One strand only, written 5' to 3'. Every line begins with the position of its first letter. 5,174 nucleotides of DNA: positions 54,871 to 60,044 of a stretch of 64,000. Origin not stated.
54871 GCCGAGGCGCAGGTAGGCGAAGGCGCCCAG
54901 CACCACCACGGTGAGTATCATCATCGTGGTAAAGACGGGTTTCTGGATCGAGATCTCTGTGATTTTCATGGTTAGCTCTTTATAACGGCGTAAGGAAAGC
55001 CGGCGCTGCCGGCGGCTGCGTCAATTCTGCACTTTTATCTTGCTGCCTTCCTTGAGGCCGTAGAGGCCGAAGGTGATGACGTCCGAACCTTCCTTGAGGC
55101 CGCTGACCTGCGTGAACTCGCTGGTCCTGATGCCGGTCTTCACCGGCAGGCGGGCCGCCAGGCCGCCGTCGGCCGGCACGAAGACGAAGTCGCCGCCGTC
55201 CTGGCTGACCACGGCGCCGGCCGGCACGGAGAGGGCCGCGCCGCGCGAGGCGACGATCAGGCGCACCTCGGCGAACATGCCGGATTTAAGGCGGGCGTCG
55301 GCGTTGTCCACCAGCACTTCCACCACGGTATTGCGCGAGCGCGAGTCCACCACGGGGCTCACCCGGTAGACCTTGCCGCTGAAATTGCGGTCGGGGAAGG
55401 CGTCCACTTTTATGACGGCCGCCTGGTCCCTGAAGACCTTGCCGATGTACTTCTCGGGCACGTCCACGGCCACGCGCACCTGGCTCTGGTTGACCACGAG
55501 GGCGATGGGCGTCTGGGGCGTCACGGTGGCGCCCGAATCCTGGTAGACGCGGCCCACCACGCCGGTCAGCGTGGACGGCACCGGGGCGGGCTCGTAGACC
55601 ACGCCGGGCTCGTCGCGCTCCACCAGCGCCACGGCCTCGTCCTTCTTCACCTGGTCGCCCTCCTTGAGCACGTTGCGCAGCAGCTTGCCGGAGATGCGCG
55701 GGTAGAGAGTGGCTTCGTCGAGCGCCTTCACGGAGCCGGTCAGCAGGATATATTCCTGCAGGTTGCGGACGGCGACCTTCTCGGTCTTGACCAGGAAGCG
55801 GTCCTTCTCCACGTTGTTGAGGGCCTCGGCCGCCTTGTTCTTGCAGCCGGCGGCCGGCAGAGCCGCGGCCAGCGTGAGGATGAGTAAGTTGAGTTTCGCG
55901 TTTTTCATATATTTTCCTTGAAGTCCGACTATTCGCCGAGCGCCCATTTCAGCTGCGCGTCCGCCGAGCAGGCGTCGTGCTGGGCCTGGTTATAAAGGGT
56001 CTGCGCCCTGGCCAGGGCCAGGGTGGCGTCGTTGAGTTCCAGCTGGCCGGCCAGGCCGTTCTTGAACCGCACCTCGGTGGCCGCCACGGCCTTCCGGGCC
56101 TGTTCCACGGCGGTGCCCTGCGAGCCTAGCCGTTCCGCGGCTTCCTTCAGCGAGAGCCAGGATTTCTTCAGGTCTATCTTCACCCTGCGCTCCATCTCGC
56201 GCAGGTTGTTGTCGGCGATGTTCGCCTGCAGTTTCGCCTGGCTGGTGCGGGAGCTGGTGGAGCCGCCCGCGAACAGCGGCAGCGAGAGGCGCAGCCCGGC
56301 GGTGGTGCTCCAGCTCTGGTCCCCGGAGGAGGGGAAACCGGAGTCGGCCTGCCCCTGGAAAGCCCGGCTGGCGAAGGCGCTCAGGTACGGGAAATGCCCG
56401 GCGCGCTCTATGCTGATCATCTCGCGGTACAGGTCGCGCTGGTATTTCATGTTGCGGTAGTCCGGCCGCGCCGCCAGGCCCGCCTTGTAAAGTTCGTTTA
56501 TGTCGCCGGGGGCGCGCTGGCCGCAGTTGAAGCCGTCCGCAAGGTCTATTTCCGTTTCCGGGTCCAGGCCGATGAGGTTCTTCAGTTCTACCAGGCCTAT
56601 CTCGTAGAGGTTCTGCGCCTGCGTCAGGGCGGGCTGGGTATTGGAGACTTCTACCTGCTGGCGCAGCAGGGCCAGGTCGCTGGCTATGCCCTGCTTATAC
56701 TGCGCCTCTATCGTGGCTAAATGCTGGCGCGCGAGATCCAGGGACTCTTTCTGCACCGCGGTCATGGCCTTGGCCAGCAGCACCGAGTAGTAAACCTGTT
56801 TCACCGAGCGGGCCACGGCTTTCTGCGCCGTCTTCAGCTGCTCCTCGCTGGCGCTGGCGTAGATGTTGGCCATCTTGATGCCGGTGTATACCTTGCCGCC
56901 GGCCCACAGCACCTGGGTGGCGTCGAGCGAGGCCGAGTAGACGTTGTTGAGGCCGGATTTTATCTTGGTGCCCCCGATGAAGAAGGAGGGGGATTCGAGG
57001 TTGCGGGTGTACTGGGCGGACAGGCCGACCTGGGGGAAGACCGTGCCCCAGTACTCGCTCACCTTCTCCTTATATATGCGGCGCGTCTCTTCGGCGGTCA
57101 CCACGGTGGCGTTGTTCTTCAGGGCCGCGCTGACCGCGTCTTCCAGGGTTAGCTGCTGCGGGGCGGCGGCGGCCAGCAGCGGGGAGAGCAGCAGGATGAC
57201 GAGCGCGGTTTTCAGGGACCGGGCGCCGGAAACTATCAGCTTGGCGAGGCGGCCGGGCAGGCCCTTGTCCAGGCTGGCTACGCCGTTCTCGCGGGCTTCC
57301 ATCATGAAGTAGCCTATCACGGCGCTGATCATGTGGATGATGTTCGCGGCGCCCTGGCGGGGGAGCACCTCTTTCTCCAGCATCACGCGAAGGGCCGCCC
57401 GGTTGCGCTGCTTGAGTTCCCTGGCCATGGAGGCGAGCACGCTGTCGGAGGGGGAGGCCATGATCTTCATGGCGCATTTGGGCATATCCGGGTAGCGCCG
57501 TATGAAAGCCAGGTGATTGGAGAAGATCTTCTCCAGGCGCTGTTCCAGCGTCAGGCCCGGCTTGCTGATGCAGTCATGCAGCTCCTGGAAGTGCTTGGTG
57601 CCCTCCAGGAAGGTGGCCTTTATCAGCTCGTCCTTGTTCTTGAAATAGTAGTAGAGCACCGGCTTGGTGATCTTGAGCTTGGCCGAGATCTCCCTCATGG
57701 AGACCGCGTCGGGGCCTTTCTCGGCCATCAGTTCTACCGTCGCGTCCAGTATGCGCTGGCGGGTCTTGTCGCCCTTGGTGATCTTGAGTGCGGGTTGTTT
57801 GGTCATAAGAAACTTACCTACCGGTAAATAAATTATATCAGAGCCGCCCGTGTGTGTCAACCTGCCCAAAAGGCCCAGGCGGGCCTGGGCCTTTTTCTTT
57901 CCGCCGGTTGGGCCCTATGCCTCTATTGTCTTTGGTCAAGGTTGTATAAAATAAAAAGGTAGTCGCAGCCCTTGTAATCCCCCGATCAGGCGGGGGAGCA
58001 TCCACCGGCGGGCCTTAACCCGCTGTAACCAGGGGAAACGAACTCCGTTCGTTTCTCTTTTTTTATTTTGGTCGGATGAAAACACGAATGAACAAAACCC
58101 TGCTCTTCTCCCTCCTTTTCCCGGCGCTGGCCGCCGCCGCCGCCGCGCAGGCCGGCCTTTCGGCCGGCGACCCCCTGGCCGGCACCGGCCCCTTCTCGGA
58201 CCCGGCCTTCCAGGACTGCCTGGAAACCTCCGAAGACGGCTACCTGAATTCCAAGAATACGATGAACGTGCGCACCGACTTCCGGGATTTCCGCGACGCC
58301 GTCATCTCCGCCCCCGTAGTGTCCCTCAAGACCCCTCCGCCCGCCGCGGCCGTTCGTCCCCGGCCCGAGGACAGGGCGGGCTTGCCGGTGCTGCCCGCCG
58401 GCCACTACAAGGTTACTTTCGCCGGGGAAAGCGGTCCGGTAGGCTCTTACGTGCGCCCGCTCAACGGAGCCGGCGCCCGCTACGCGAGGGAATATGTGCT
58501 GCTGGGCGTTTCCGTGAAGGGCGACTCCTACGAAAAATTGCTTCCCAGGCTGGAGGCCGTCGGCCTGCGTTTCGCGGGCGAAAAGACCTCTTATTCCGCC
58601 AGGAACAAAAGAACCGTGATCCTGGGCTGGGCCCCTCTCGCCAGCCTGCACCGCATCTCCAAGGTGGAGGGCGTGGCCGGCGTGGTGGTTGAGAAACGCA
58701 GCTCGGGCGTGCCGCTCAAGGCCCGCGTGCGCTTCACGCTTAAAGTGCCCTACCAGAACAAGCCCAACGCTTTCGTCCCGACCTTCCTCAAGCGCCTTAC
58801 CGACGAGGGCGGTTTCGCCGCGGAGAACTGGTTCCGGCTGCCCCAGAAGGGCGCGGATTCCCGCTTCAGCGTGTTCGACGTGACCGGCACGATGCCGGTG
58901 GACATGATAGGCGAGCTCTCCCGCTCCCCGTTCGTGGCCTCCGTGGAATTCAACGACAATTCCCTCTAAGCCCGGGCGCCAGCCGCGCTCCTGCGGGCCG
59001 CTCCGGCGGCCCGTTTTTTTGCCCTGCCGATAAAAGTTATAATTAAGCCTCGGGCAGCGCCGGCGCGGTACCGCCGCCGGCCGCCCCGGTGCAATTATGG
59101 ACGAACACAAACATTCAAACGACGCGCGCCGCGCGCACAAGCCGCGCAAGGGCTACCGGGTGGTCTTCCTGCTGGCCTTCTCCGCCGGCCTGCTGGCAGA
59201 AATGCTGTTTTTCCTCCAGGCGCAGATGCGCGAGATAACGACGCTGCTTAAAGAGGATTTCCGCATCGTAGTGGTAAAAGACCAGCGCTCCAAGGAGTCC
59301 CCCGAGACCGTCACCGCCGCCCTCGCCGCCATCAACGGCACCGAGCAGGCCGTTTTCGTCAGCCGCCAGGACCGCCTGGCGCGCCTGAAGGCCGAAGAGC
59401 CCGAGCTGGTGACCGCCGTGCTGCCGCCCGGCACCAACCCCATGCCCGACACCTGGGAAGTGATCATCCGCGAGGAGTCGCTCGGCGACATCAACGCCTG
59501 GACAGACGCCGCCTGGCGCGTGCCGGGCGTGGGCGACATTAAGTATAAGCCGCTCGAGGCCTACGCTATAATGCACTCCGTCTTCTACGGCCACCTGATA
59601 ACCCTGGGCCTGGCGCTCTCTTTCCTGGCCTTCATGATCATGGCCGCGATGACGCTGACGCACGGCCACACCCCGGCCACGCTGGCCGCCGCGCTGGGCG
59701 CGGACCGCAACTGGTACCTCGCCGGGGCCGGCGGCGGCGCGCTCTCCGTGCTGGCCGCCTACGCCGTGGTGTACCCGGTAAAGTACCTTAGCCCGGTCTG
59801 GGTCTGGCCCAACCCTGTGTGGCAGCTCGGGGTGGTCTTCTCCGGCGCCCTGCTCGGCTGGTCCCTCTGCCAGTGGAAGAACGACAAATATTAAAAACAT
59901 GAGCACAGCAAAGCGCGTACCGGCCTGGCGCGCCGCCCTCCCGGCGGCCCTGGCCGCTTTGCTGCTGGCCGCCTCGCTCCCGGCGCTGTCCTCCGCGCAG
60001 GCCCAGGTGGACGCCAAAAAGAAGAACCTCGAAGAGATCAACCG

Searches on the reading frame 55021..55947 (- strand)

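Call 103: search_protein_families(library=pfam, proteins=[window:55021-55947:-], max_evalue=0.0001)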
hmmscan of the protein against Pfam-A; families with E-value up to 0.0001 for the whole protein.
window:55021-55947:- (308 aa): 3 families
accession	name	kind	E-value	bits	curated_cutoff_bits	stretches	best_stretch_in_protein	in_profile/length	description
PF16576.10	HlyD_D23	-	1.2e-21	77.4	30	1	115-226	103-214/214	Barrel-sandwich domain of CusB or HlyD membrane-fusion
PF13437.12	HlyD_3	-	5.6e-12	46.8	22.2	1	127-223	6-106/106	HlyD family secretion protein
PF00364.28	Biotin_lipoyl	-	2.9e-05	24.3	22.1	0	91-149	18-71/73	Biotin-requiring enzyme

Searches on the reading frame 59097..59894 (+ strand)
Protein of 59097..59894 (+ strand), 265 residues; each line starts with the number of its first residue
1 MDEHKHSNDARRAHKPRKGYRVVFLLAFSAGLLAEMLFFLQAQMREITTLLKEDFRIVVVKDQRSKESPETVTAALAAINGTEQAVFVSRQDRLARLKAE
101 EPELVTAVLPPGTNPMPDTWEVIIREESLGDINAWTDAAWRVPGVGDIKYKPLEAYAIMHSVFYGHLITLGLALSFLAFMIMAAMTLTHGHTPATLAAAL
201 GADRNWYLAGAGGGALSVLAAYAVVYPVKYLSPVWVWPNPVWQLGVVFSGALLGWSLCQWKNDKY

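Call 103: search_protein_families(library=pfam, proteins=[window:59097-59894:+], max_evalue=0.0001)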
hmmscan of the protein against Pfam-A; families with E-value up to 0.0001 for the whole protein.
window:59097-59894:+ (265 aa): 1 family
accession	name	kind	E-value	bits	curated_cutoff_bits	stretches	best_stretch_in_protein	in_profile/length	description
PF18075.7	FtsX_ECD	-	8.6e-06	26.7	23.5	1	58-147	5-95/96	FtsX extracellular domain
